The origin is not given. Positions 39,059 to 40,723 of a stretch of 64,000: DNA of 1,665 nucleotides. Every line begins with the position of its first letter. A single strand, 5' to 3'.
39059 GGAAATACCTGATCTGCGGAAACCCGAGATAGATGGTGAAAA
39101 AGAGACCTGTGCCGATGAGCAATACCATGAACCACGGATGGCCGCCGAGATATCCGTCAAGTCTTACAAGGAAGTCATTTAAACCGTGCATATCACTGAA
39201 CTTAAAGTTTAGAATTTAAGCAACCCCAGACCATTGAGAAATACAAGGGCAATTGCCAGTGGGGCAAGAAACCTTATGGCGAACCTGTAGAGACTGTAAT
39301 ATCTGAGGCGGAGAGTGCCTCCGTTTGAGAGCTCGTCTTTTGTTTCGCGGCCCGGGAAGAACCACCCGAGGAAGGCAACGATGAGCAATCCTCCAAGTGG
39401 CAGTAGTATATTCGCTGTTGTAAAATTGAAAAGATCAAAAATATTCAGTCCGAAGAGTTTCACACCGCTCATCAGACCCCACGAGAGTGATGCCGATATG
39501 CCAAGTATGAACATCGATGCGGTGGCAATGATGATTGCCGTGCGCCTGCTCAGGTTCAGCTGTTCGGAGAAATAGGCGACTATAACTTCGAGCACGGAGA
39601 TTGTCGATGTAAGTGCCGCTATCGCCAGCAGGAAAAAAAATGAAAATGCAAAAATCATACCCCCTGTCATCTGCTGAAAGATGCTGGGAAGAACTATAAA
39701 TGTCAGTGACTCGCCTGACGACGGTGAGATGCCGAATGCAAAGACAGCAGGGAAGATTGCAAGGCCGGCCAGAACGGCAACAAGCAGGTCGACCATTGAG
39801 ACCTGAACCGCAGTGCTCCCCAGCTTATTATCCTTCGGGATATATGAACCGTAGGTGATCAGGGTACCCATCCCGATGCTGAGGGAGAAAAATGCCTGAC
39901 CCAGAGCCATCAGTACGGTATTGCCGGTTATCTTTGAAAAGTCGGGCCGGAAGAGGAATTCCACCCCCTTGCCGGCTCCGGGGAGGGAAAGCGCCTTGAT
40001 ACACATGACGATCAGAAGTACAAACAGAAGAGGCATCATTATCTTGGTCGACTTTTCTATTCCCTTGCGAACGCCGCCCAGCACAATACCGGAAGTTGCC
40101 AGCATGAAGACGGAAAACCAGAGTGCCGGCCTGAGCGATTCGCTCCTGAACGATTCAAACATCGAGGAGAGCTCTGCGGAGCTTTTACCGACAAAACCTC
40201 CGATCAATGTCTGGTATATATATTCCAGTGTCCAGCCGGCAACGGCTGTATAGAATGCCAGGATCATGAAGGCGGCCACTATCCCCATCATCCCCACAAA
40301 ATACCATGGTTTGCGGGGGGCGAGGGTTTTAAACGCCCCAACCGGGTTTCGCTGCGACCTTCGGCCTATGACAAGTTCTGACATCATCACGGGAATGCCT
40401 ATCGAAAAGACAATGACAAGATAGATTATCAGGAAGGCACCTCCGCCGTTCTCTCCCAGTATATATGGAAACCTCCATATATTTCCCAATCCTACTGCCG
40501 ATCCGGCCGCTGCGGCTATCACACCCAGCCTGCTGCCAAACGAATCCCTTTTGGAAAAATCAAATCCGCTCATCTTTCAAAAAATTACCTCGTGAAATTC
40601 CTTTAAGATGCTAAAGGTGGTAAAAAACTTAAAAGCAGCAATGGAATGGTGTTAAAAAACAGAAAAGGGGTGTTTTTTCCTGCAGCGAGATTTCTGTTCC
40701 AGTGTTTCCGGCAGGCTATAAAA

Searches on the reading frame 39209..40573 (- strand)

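Call 33: search_protein_families(library=pfam, proteins=[window:39209-40573:-], max_evalue=0.00001)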
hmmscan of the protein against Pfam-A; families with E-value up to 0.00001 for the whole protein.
window:39209-40573:- (454 aa): 1 family
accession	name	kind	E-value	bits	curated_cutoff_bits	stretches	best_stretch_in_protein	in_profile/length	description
PF00209.24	SNF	-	6.5e-59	200.4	27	2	156-447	183-479/524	Sodium:neurotransmitter symporter family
